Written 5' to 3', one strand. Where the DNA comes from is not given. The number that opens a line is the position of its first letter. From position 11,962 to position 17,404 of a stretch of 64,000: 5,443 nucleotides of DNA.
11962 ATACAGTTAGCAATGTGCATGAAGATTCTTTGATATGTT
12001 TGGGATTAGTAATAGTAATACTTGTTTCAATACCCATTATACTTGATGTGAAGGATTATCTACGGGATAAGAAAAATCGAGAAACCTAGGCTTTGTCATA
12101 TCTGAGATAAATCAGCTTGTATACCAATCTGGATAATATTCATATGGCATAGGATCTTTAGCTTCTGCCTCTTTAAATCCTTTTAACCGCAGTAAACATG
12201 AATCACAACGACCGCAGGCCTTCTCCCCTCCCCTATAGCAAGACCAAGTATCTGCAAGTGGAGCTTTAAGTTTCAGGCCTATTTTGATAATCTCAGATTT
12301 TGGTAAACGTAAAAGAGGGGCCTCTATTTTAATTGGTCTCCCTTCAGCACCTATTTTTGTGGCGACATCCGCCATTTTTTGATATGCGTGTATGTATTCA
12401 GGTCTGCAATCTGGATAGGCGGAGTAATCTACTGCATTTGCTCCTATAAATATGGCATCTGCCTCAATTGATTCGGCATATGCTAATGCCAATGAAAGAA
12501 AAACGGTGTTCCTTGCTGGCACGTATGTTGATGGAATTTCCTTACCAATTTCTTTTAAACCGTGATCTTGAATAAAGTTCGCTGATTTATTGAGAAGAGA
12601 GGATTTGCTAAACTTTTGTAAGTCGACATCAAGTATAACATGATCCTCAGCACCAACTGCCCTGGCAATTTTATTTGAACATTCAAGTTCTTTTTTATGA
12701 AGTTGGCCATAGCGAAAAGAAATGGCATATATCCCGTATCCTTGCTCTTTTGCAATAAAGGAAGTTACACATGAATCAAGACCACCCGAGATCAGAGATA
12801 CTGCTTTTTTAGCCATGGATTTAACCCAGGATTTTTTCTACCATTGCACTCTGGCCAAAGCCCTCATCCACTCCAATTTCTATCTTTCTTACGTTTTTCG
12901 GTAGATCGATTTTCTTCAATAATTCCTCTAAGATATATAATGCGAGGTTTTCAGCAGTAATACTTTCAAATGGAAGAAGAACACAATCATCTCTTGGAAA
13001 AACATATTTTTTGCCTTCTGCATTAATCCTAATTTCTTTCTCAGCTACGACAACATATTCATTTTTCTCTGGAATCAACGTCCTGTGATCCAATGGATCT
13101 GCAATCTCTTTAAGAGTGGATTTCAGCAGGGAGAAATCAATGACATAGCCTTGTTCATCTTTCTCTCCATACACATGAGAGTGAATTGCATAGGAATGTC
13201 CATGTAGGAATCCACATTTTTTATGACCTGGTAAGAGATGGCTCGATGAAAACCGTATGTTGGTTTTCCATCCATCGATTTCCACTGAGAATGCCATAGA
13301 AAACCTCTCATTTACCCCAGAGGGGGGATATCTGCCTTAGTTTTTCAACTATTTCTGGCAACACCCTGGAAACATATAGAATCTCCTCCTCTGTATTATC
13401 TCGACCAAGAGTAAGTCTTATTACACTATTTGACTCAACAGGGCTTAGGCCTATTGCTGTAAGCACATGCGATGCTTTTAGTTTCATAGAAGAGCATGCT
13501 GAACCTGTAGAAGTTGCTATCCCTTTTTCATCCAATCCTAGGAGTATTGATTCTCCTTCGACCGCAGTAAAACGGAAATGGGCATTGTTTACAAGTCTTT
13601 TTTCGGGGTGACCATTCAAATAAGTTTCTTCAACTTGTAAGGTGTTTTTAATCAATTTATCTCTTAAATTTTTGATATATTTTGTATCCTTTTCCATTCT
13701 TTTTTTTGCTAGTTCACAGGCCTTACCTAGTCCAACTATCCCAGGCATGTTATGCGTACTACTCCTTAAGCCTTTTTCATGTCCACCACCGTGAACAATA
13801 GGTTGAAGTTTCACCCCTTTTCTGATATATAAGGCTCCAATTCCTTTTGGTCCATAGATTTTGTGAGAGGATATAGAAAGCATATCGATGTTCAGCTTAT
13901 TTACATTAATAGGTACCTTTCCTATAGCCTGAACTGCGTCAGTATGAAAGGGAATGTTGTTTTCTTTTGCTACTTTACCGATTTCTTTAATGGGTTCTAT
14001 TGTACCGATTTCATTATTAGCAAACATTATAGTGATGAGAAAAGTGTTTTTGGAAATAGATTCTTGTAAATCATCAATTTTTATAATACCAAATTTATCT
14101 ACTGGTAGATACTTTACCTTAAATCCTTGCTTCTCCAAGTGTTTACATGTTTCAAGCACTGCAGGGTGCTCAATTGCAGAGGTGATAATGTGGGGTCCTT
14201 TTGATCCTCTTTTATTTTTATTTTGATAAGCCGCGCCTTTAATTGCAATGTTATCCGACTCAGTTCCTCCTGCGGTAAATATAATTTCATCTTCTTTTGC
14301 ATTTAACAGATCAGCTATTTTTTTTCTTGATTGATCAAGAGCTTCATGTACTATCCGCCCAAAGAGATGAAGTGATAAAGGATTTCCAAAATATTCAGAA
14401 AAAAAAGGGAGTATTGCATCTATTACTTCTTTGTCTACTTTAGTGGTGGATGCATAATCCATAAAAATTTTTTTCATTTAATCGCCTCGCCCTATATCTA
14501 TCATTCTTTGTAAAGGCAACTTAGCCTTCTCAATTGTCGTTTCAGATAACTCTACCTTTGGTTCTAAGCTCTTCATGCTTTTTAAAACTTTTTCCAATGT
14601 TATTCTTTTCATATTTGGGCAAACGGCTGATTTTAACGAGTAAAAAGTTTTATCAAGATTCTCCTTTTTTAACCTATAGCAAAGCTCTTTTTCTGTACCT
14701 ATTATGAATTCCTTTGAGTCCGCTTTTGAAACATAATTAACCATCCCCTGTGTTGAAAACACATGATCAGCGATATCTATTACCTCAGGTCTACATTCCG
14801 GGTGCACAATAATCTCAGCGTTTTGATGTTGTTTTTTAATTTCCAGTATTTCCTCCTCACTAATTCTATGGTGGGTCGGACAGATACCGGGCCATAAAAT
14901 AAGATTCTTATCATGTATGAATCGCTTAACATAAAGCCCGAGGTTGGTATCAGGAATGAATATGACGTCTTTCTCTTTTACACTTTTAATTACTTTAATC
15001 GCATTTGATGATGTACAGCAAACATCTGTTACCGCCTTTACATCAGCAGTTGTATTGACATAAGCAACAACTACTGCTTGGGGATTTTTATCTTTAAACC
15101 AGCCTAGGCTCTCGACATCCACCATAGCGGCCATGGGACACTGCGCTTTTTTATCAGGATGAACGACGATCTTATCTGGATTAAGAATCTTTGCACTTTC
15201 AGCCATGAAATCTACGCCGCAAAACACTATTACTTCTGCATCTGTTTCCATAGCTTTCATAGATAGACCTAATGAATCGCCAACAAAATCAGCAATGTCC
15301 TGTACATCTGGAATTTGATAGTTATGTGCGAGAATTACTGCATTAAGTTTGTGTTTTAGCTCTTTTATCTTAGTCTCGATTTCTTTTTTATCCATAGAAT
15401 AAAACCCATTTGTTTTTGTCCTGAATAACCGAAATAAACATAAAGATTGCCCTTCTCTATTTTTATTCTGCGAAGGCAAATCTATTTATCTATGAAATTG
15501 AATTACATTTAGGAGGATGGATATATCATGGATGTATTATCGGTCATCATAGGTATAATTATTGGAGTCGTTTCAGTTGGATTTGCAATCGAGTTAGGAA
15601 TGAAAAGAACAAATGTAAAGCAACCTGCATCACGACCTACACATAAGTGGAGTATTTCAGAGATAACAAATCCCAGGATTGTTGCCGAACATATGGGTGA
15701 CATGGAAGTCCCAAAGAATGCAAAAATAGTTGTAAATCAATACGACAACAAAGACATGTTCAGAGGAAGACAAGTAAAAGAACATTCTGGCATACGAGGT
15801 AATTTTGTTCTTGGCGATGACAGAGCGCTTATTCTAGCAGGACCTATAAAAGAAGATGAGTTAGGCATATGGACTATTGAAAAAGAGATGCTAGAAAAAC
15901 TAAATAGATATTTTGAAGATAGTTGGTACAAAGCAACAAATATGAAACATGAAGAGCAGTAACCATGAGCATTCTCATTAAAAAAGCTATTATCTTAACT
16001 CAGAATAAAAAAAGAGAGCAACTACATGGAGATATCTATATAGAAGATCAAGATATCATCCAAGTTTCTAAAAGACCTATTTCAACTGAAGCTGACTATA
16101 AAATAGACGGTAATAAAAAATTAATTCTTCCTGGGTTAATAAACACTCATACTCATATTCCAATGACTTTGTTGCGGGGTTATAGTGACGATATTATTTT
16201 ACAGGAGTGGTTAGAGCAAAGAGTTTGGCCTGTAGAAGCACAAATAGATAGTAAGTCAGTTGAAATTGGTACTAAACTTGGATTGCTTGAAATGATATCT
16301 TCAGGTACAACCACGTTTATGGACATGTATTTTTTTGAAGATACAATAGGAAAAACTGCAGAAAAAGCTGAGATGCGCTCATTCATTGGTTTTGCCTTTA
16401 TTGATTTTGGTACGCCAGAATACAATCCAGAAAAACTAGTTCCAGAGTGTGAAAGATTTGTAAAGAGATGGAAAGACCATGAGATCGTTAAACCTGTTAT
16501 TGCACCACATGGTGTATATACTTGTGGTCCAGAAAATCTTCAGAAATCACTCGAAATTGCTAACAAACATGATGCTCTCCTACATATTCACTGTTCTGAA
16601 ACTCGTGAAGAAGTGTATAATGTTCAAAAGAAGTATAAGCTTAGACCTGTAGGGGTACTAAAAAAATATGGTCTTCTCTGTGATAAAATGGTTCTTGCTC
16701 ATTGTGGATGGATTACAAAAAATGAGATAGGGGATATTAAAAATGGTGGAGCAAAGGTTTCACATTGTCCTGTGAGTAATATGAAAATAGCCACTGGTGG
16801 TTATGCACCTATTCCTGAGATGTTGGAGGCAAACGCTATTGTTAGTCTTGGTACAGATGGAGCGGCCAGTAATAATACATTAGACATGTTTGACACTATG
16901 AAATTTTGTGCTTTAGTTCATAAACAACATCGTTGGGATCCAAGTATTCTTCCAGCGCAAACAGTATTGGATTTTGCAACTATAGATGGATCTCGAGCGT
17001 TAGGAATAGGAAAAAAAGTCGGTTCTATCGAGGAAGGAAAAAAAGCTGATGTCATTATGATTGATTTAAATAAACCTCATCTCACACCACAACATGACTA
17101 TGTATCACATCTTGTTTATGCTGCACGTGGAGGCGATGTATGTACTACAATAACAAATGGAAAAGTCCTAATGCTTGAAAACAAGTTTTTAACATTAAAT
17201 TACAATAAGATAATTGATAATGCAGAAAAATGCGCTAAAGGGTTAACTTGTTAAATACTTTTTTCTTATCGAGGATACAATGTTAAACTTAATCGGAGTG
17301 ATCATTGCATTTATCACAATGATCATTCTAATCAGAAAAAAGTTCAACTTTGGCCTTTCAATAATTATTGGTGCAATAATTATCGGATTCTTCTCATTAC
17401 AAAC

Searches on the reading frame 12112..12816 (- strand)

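Call 36: search_protein_families(library=pfam, proteins=[window:12112-12816:-], max_evalue=0.001)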
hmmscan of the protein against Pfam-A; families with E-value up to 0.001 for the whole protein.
window:12112-12816:- (234 aa): 4 families
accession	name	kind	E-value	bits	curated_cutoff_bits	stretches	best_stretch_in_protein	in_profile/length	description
PF06508.19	QueC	-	6.5e-73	245.1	22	1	4-217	1-209/210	Queuosine biosynthesis protein QueC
PF02568.20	ThiI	-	8.3e-06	26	20.5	1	3-77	4-78/197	Thiamine biosynthesis protein (ThiI)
PF00733.27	Asn_synthase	-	0.00026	21.2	21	1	7-62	22-77/354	Asparagine synthase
PF00764.25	Arginosuc_synth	-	0.00053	20.5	27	1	9-75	6-71/162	Arginosuccinate synthase N-terminal HUP domain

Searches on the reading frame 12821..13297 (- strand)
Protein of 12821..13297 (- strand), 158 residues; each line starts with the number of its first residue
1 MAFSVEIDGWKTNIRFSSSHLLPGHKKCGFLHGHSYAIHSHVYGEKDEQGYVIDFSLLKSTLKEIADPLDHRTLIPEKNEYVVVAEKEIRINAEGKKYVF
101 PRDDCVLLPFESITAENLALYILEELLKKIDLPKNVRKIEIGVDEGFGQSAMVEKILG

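Call 36: search_protein_families(library=pfam, proteins=[window:12821-13297:-], max_evalue=0.001)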
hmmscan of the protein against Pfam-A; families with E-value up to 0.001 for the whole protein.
window:12821-13297:- (158 aa): 1 family
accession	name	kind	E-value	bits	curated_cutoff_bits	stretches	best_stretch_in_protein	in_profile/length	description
PF01242.24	PTPS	-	1.4e-21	77.1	22.4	1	13-153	5-118/121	6-pyruvoyl tetrahydropterin synthase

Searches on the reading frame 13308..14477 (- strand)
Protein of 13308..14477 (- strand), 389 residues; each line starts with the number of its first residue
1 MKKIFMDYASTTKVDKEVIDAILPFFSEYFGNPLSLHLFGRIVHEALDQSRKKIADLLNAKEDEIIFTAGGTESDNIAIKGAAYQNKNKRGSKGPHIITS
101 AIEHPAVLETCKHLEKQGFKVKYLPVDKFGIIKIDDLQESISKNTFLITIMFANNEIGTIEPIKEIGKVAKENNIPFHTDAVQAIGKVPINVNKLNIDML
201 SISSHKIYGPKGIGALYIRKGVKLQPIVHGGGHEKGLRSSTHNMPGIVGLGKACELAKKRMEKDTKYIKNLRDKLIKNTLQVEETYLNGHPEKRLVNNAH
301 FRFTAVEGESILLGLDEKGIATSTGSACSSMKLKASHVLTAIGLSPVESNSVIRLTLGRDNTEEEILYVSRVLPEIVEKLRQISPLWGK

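Call 36: search_protein_families(library=pfam, proteins=[window:13308-14477:-], max_evalue=0.001)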
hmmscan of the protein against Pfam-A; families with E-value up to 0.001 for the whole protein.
window:13308-14477:- (389 aa): 3 families
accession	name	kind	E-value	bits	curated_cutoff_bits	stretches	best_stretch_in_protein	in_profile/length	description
PF00266.25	Aminotran_5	-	1.8e-85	287.6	21.5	1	4-367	1-369/371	Aminotransferase class-V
PF01212.27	Beta_elim_lyase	-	2e-07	31.1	27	1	63-181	48-169/288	Beta-eliminating lyase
PF00282.25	Pyridoxal_deC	-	0.00077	18.7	27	0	98-184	138-238/375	Pyridoxal-dependent decarboxylase conserved domain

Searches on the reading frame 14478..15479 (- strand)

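Call 36: search_protein_families(library=pfam, proteins=[window:14478-15479:-], max_evalue=0.001)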
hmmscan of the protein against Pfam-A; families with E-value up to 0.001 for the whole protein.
window:14478-15479:- (333 aa): 1 family
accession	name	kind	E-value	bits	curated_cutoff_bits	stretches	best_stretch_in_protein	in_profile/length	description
PF02445.21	NadA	-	3.5e-121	404.3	27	1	37-327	2-294/295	Quinolinate synthetase A protein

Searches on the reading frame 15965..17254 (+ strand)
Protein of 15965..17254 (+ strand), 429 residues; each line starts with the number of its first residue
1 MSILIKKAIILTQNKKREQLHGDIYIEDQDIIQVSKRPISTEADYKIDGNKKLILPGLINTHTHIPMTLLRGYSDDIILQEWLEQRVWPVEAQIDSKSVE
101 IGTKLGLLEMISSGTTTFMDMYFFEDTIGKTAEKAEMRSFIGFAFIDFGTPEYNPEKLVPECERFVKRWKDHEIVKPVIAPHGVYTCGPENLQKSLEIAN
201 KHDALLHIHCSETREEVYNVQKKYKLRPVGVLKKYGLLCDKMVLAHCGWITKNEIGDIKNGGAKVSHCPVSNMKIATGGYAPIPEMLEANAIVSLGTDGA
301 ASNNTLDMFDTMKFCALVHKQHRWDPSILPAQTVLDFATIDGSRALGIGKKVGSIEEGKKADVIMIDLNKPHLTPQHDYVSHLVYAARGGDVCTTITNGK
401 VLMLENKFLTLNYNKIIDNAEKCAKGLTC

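Call 34: find_encoding_contigs(protein=window:15965-17254:+, flank=10000, max_places=1)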
Protein window:15965-17254:+ (429 aa): 1 contig read that carries it; 1 place shown.
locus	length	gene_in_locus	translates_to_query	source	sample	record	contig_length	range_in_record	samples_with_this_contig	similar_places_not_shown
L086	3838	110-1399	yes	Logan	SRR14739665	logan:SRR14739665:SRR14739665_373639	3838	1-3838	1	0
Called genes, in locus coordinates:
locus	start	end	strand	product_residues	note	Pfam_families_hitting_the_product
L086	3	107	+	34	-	?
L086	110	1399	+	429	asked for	PF01979:Amidohydro_1, PF07969:Amidohydro_3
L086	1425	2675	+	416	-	PF04165:DUF401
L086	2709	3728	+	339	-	-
